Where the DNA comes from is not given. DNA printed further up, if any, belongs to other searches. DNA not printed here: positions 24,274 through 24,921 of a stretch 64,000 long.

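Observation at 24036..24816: Low-GC two-gene module: ribbon-helix-helix protein plus an unclassified small 2-TM protein (candidate TA-like or abortive-infection-like system)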

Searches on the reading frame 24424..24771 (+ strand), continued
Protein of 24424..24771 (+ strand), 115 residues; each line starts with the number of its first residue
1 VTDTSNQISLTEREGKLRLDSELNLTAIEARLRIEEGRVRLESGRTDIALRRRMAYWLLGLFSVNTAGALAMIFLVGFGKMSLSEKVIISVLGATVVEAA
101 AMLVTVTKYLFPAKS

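Call 61: search_protein_families(library=pfam, proteins=[L023:3-272:+, L023:244-609:+, L022:361-870:-], max_evalue=1)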
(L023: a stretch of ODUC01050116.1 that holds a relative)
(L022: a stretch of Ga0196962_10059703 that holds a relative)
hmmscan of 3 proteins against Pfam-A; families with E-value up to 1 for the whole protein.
L023:3-272:+ (89 aa): 1 family
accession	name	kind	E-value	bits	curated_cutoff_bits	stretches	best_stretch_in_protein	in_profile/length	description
PF13274.11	SocA_Panacea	-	0.012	16.9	25.7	1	19-52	80-112/113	Antitoxin SocA-like, Panacea domain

L023:244-609:+ (121 aa): 5 families
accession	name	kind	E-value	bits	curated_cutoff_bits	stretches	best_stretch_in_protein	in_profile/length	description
PF06570.16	DUF1129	-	0.0025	17.9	29.1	1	54-121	139-200/207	Protein of unknown function (DUF1129)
PF20990.2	DUF2207_C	-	0.021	15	33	1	29-113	103-185/247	Predicted membrane protein (DUF2207) C-terminal domain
PF07332.16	Phage_holin_3_6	-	0.028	14.9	28.4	1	41-114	18-88/116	Putative Actinobacterial Holin-X, holin superfamily III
PF07798.16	CCDC90-like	-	0.073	13.4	33.5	1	33-72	130-169/175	Coiled-coil domain-containing protein 90-like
PF07681.17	DoxX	-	0.19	12.8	23.6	1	67-121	36-85/85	DoxX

L022:361-870:- (169 aa): 4 families
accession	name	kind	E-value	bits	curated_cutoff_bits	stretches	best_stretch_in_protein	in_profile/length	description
PF01609.27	DDE_Tnp_1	-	7.8e-13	49.1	23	1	28-162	23-195/200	Transposase DDE domain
PF13612.12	DDE_Tnp_1_3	-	5.3e-12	46.4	27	1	29-144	34-147/155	Transposase DDE domain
PF13586.12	DDE_Tnp_1_2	-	1.3e-09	38.8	29.2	1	84-169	1-86/86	Transposase DDE domain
PF13546.12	DDE_5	-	0.0047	16.9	27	1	77-119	174-217/272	DDE superfamily endonuclease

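Call 64: find_encoding_contigs(protein=P0113, flank=5000, max_places=3)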
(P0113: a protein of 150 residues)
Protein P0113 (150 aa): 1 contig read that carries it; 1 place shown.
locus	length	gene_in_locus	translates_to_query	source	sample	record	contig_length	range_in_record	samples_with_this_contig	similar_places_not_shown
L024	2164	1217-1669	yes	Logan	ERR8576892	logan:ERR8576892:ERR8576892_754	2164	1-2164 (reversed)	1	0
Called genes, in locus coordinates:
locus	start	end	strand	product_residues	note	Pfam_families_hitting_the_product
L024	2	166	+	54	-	?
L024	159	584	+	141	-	-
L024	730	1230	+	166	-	PF13274:SocA_Panacea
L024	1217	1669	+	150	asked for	-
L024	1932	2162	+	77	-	?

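Call 65: find_encoding_contigs(protein=P0084, flank=5000, max_places=3)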
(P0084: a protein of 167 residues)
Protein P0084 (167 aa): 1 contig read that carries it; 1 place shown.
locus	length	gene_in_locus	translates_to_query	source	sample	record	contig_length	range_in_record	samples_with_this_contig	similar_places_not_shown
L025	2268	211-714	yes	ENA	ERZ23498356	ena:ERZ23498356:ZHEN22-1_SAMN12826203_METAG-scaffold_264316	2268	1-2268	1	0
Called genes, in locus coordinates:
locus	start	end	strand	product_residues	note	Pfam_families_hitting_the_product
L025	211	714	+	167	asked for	-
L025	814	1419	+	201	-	PF13365:Trypsin_2 (faint)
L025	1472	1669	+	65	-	-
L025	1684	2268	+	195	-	?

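Call 70: list_cluster_members(proteins=[P0058, P0095, P0113, P0111, P0125, P0147, P0166, P0176, P0184, P0070])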
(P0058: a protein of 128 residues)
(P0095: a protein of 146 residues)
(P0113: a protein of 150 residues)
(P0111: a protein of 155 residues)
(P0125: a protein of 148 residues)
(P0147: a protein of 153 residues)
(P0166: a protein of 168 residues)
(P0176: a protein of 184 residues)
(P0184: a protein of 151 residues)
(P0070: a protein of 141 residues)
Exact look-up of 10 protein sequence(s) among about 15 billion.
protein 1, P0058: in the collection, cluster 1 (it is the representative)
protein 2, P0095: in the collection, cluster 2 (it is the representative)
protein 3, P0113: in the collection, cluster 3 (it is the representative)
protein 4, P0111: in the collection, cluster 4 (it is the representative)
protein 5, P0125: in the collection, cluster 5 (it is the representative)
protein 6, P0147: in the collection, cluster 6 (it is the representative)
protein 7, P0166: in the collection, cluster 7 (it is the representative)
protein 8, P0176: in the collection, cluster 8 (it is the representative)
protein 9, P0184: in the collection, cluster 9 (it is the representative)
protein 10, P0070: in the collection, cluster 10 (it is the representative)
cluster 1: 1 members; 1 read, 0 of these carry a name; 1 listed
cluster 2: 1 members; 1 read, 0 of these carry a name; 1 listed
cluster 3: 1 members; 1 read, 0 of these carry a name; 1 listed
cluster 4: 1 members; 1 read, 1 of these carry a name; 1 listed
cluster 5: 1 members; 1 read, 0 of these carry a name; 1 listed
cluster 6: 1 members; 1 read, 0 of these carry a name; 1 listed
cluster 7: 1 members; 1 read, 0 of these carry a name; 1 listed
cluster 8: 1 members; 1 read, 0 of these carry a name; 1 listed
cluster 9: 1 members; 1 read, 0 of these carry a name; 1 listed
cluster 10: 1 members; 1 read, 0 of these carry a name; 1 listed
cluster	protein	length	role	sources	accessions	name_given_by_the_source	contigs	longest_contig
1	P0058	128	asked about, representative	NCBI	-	-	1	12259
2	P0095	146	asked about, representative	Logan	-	-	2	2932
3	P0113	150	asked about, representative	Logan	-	-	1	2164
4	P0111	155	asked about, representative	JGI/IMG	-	hypothetical protein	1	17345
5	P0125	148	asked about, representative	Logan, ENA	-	-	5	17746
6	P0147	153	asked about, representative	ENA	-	-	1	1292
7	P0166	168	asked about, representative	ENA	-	-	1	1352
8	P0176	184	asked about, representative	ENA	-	-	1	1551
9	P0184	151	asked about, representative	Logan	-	-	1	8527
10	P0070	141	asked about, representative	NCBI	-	-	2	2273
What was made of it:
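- Tried and rejected: The cluster look-up gave no accession numbers (call 70).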

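Call 74: search_dna_similar(query=P0113, collection=plasmids, mode=protein, max_evalue=0.1)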
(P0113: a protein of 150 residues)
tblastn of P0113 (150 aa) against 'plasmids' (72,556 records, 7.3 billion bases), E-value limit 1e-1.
No match.

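Call 77: search_dna_similar(query=P0184, collection=phages, mode=protein, max_evalue=1)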
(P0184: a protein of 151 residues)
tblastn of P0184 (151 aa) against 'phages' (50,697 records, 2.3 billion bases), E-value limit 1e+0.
No match.

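Call 80: search_dna_similar(query=L024:730-1230:+, collection=plasmids, mode=protein, max_evalue=0.001, max_rows=40)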
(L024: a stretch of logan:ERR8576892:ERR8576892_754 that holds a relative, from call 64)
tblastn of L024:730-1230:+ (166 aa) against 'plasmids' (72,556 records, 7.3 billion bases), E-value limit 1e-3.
Records with a match: 72; places in all: 76; records where one place covers at least 80% of the query: 45.
Best place of each record, by identity: <60% 72.
By first word of the organism name: Bacillus 27; Lactobacillus 7; Paenibacillus 4; Clostridium 3; Ligilactobacillus 3; Spiroplasma 3; Pseudomonas 2; Neisseria 2; Rhizobium 2; Clostridioides 2; and 17 more.
By predicted mobility (MOB-suite, as given by PLSDB): non-mobilizable 55; conjugative 10; mobilizable 7.
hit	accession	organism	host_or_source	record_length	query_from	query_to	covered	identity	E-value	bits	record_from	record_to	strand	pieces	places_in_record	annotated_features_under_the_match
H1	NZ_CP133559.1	Bacillus wiedmannii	Thaumetopoea processionea,liquid culture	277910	22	157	82%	38.2%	1e-14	77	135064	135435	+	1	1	type II toxin-antitoxin system antitoxin SocA domain-containing ...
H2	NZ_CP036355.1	Bacillus sp. SYJ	Pelodiscus sinensis,tissue sample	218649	1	157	95%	32.9%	2e-13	74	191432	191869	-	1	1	type II toxin-antitoxin system antitoxin SocA domain-containing ...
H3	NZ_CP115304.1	Bacillus tropicus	Tryonyx sinensis (Chinese soft-shell ...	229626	1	157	95%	32.9%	2e-13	74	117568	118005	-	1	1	type II toxin-antitoxin system antitoxin SocA domain-containing ...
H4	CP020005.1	Bacillus thuringiensis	Bacillus thuringiensis subsp,whole ...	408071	1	154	93%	32.9%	7e-15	78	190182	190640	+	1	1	hypothetical protein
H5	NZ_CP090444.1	Rhodococcus sp. DMF-1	pure culture,surface marine water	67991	7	161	93%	32.1%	3e-15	79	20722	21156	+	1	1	type II toxin-antitoxin system antitoxin SocA domain-containing ...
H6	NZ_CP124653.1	Pseudomonas aeruginosa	Homo sapiens,Wound/Abscess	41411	7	158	92%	32.7%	9e-12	69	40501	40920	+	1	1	type II toxin-antitoxin system antitoxin SocA domain-containing ...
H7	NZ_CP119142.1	Neisseria gonorrhoeae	Homo sapiens,whole organism,synovial ...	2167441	17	163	89%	33.1%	2e-10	65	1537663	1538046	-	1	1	none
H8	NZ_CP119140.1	Neisseria gonorrhoeae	Homo sapiens,whole organism,blood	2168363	17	163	89%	33.1%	2e-10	65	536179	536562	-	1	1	none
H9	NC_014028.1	Salinibacter ruber M8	-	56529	6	157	92%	31.0%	2e-15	79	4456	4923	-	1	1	type II toxin-antitoxin system antitoxin SocA domain-containing ...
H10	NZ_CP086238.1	Clostridium estertheticum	single colony,bovine feces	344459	9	157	90%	31.6%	4e-7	56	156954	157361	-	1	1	type II toxin-antitoxin system antitoxin SocA domain-containing ...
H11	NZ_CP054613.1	Paenibacillus cellulosilyticus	cell culture,soil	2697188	1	158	95%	29.7%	6e-6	52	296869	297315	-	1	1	none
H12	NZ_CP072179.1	Lactobacillus gasseri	Homo sapiens,stool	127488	3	156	93%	30.3%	4e-6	53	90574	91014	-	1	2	type II toxin-antitoxin system antitoxin SocA domain-containing ...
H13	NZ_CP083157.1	Bacillus thuringiensis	whole organism,Biopesticide XenTari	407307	1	142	86%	32.7%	9e-14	75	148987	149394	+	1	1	type II toxin-antitoxin system antitoxin SocA domain-containing ...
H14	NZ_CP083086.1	Bacillus thuringiensis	whole organism,Biopesticide B401/B402 ...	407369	1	142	86%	32.7%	9e-14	75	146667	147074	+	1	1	type II toxin-antitoxin system antitoxin SocA domain-containing ...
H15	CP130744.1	Bacillus thuringiensis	rhizhosphere soil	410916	1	142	86%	32.7%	9e-14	75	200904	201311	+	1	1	DUF4065 domain-containing protein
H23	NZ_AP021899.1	Akkermansia muciniphila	Homo sapiens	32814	3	161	96%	28.6%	2e-13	74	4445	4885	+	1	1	type II toxin-antitoxin system antitoxin SocA domain-containing ...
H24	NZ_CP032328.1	Azospirillum argentinense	soil sample,Agricultural field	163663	4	132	78%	34.9%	1e-15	80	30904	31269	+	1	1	type II toxin-antitoxin system antitoxin SocA domain-containing ...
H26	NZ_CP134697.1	Pontibacter sp. G13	single cell,seawater, biofilm of coral ...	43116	1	158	95%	27.6%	3e-5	50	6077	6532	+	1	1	type II toxin-antitoxin system antitoxin SocA domain-containing ...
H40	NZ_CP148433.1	Escherichia coli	Chicken,single cell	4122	1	129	78%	33.3%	7e-11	66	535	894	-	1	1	type II toxin-antitoxin system antitoxin SocA domain-containing ...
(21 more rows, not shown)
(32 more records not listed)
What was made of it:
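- a full-length SocA/Panacea gene in L024, with a 14-bp overlap (call 64), whose identity was confirmed by tblastn to annotated SocA antitoxins (call 80);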

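Call 81: get_annotated_region(hit=H40, flank=1500)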
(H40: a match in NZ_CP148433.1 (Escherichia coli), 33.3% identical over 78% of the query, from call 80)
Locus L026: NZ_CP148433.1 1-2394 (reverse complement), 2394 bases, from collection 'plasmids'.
description: Escherichia coli strain Z1323CEC0013 plasmid pZ1323CEC0013_1-7, complete sequence
organism: Escherichia coli (NCBI taxid 562)
taxonomy: Bacteria; Pseudomonadota; Gammaproteobacteria; Enterobacterales; Enterobacteriaceae; Escherichia; Escherichia coli
host: -; source: Chicken,single cell; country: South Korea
typing (MOB-suite, as given by PLSDB): non-mobilizable
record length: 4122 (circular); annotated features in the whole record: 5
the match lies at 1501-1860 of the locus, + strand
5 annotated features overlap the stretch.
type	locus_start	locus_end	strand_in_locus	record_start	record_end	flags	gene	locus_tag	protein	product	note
CDS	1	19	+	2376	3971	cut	-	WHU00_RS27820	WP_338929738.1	transglycosylase SLT domain-containing protein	-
CDS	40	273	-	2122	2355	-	-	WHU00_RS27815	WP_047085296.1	hypothetical protein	-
CDS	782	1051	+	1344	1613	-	-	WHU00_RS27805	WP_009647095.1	phage tail fiber C-terminal domain-containing protein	-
CDS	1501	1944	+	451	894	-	-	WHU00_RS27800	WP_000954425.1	type II toxin-antitoxin system antitoxin SocA domain-containing protein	-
CDS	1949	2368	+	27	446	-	-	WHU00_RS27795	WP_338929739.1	hypothetical protein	-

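Call 82: get_annotated_region(hit=H6, flank=1500)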
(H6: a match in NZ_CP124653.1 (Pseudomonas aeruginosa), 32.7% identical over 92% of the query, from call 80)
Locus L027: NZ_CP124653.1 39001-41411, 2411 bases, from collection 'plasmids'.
description: Pseudomonas aeruginosa strain 2020CK-00443 plasmid unnamed1, complete sequence
organism: Pseudomonas aeruginosa (NCBI taxid 287)
taxonomy: Bacteria; Pseudomonadota; Gammaproteobacteria; Pseudomonadales; Pseudomonadaceae; Pseudomonas; Pseudomonas aeruginosa
host: -; source: Homo sapiens,Wound/Abscess; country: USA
typing (MOB-suite, as given by PLSDB): non-mobilizable
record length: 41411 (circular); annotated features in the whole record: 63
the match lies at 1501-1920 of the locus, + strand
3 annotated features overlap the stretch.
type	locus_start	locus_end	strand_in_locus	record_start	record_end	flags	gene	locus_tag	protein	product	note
CDS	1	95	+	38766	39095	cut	-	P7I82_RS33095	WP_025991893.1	hypothetical protein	-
CDS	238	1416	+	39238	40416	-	-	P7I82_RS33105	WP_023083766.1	DUF3596 domain-containing protein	-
CDS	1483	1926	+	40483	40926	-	-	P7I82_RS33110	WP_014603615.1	type II toxin-antitoxin system antitoxin SocA domain-containing protein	-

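Call 83: get_annotated_region(hit=H9, flank=1500)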
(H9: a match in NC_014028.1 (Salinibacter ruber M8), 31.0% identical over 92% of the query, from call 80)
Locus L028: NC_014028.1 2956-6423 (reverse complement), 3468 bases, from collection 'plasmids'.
description: Salinibacter ruber M8 plasmid pSR56, complete sequence
organism: Salinibacter ruber M8 (NCBI taxid 761659)
taxonomy: Bacteria; Rhodothermota; Rhodothermia; Rhodothermales; Salinibacteraceae; Salinibacter; Salinibacter ruber; Salinibacter ruber M8
host: -; source: -; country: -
typing (MOB-suite, as given by PLSDB): non-mobilizable
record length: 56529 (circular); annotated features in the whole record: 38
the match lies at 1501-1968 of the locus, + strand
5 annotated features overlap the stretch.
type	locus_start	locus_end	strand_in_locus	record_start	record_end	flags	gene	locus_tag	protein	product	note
CDS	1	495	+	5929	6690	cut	-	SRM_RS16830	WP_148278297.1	hypothetical protein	-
CDS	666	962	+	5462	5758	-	-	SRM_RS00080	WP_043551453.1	metal-dependent hydrolase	-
CDS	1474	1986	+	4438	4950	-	-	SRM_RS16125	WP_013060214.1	type II toxin-antitoxin system antitoxin SocA domain-containing protein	-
CDS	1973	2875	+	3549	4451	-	-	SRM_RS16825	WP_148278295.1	hypothetical protein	-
CDS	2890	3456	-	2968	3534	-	-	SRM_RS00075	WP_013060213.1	recombinase family protein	GO:0006310 - DNA recombination [Evidence IEA]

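Call 84: get_annotated_region(hit=H26, flank=1500)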
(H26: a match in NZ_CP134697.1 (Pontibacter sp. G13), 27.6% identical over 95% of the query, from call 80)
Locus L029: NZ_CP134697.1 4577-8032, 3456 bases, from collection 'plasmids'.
description: Pontibacter sp. G13 plasmid unnamed1, complete sequence
organism: Pontibacter sp. G13 (NCBI taxid 3074898)
taxonomy: Bacteria; Bacteroidota; Cytophagia; Cytophagales; Hymenobacteraceae; Pontibacter; Pontibacter sp. G13
host: -; source: single cell,seawater, biofilm of coral aquarium; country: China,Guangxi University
typing (MOB-suite, as given by PLSDB): non-mobilizable
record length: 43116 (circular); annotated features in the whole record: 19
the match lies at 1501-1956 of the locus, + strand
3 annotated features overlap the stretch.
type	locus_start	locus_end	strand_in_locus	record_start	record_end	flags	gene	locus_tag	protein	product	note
CDS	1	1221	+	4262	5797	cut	-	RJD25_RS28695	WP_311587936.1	serine protease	GO:0006508 - proteolysis [Evidence IEA]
CDS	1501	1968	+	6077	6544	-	-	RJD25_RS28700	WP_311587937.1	type II toxin-antitoxin system antitoxin SocA domain-containing protein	-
CDS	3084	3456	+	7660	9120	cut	-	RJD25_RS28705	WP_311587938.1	hypothetical protein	-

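Call 85: get_annotated_region(hit=H23, flank=1500)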
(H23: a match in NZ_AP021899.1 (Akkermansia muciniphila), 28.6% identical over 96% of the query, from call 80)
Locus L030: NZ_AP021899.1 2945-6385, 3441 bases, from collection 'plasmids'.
description: Akkermansia muciniphila strain JCM 30893 plasmid pJ30893, complete sequence
organism: Akkermansia muciniphila (NCBI taxid 239935)
taxonomy: Bacteria; Verrucomicrobiota; Verrucomicrobiia; Verrucomicrobiales; Akkermansiaceae; Akkermansia; Akkermansia muciniphila
host: -; source: Homo sapiens; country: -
typing (MOB-suite, as given by PLSDB): non-mobilizable
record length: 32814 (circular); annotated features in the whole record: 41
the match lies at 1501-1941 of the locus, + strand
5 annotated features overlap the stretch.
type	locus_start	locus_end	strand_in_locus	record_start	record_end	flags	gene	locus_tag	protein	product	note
CDS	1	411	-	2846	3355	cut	-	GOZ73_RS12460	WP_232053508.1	hypothetical protein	-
CDS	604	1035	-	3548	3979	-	-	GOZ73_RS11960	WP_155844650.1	hypothetical protein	-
CDS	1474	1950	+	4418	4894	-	-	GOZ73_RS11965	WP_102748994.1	type II toxin-antitoxin system antitoxin SocA domain-containing protein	-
CDS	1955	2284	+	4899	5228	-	-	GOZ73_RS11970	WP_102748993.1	hypothetical protein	-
CDS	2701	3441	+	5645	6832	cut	-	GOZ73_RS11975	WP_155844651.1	tyrosine-type recombinase/integrase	GO:0015074 - DNA integration [Evidence IEA]; GO:0006310 - DNA recombination [Evidence IEA]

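Call 86: get_annotated_region(hit=H24, flank=1500)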
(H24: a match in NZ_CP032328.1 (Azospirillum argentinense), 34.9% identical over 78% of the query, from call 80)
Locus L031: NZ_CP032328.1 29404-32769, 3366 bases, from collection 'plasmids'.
description: Azospirillum argentinense strain MTCC4035 plasmid p7, complete sequence
organism: Azospirillum argentinense (NCBI taxid 2970906)
taxonomy: Bacteria; Pseudomonadota; Alphaproteobacteria; Rhodospirillales; Azospirillaceae; Azospirillum; Azospirillum argentinense
host: -; source: soil sample,Agricultural field; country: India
typing (MOB-suite, as given by PLSDB): non-mobilizable
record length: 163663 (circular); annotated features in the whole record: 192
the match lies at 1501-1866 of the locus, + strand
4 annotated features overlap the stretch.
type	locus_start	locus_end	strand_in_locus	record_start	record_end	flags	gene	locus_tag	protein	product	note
CDS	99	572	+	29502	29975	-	-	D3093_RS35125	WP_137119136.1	lysozyme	-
CDS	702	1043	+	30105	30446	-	-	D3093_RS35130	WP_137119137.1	hypothetical protein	-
CDS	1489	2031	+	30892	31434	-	-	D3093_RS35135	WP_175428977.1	type II toxin-antitoxin system antitoxin SocA domain-containing protein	-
CDS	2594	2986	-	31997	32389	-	-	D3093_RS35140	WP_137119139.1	VOC family protein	-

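Call 91: search_protein_families(library=padloc, proteins=[P0184, L020:2780-3328:+, P0113, L024:730-1230:+, L028:1973-2875:+, P0084, P0058, P0095, P0111, P0125], max_evalue=1)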
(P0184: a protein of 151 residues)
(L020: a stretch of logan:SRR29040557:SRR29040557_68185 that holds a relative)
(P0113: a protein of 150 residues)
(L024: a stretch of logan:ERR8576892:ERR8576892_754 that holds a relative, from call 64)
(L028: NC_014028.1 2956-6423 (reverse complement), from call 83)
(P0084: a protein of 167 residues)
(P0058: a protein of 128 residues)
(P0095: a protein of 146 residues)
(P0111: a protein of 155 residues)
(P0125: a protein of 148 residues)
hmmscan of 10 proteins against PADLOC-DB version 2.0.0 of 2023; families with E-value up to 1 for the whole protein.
P0184 (151 aa): 0 families

L020:2780-3328:+ (182 aa): 16 families
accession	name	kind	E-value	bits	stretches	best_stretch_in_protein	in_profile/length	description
PDLC04141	capP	-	4.7e-30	102.8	1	24-176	19-153/242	capP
PDLC03949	RmrA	-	4.6e-15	53.3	1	64-180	178-269/363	-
PDLC03954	RmrA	-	6e-12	43.2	2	60-92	192-225/380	-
PDLC03946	RmrA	-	1.6e-11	41.6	1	62-180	177-271/357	-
PDLC03944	RmrA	-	1.8e-11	41.7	1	42-181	166-288/384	-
PDLC03947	RmrA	-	2.2e-11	41.2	1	38-181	172-295/383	-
PDLC03945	RmrA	-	2.8e-11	41.2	1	49-154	182-265/394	-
PDLC04776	PDC-M69B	-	4.4e-10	37.7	1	42-153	50-142/272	-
PDLC03952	RmrA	-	7.2e-09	33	1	48-181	194-307/395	-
PDLC03951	RmrA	-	1.1e-08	32.5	2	26-94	153-224/400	-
PDLC03948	RmrA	-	2.5e-08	31.2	1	44-181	176-294/397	-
PDLC03953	RmrA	-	1e-07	29.5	2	69-90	202-223/373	-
PDLC03950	RmrA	-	1.4e-07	28.8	1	64-145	185-245/369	-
PDLC03943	RmrA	-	3.5e-07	27.6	2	68-93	185-210/370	-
PDLC03956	RmrA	-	1.7e-05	22.1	2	49-97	179-227/399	-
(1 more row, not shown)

P0113 (150 aa): 0 families

L024:730-1230:+ (166 aa): 1 family
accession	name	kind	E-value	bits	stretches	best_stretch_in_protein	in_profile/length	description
PDLC01139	Unk_01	-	0.0053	15.3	1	132-159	45-72/86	"Unknown small protein, sometimes fused to CARF"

L028:1973-2875:+ (300 aa): 1 family
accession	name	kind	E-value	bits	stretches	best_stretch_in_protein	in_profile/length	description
PDLC00720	Effector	-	0.038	11.1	1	56-128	137-210/322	4TM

P0084 (167 aa): 1 family
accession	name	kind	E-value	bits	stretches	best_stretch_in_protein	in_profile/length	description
PDLC00776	Cyclase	-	0.028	11.8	1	84-164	28-107/287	oligonucleotide-cyclase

P0058 (128 aa): 0 families

P0095 (146 aa): 0 families

P0111 (155 aa): 0 families

P0125 (148 aa): 0 families

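Call 97: search_protein_families(library=phrogs, alignment_id=A2, max_evalue=0.01)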
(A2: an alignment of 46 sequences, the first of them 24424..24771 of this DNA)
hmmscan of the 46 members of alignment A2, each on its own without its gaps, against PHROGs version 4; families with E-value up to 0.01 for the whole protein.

A. member 1, window:24424-24771:+ (115 aa): 1 family
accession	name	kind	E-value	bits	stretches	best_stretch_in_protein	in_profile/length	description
phrog_5346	-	unknown function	0.00019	22.4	1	44-113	131-200/201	-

B. families by the number of members that match (of 46 scanned): 8 families
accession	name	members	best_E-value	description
phrog_5346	-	17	2.3e-13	-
phrog_26171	-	4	1.5e-06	-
phrog_33656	-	3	3.1e-05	-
phrog_1544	-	3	0.00013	-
phrog_13343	-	2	3.7e-07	-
phrog_35754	-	2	3.4e-05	-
phrog_4009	-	1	0.0052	-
phrog_33124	-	1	0.0084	-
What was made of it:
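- ORF2 itself scores 1.9e-4 (call 97).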

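Call 98: search_solved_structures(query=A2, max_evalue=1)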
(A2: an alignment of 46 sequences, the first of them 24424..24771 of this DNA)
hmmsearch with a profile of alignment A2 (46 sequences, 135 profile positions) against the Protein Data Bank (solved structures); distinct sequences matched with E-value up to 1: 0.

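Call 99: search_protein_families(library=phrogs, proteins=[P0084, P0090, P0091, P0088, P0105, P0143, P0176, P0166, P0089, P0081], max_evalue=0.001)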
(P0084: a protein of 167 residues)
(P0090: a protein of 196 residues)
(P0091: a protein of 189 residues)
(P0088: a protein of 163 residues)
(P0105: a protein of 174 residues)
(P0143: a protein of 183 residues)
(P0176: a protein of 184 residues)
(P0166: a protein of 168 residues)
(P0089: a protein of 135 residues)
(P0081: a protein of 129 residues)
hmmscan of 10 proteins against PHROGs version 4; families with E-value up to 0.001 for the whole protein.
P0084 (167 aa): 1 family
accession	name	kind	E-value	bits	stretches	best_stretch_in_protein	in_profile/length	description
phrog_5346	-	unknown function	5e-09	37.3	1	66-147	118-199/201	-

P0090 (196 aa): 0 families

P0091 (189 aa): 0 families

P0088 (163 aa): 0 families

P0105 (174 aa): 1 family
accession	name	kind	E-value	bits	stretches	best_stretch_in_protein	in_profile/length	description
phrog_5346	-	unknown function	1.1e-05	26.3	1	76-147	120-198/201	-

P0143 (183 aa): 0 families

P0176 (184 aa): 1 family
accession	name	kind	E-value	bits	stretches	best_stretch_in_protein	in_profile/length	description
phrog_5346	-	unknown function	6.2e-05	23.9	1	85-171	120-200/201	-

P0166 (168 aa): 1 family
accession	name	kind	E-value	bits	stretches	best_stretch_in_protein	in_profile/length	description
phrog_5346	-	unknown function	0.00027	21.8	1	66-147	116-200/201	-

P0089 (135 aa): 0 families

P0081 (129 aa): 2 families
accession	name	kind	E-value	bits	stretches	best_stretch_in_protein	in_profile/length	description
phrog_5346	-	unknown function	1.9e-06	28.9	1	27-124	103-200/201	-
phrog_35754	-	unknown function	3.4e-05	24.7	1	24-126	40-135/160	-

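Call 100: search_dna_similar(query=P0105, collection=phages, mode=protein, max_evalue=10, max_rows=20)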
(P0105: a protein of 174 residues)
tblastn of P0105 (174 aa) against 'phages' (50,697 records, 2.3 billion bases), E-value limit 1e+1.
No match.
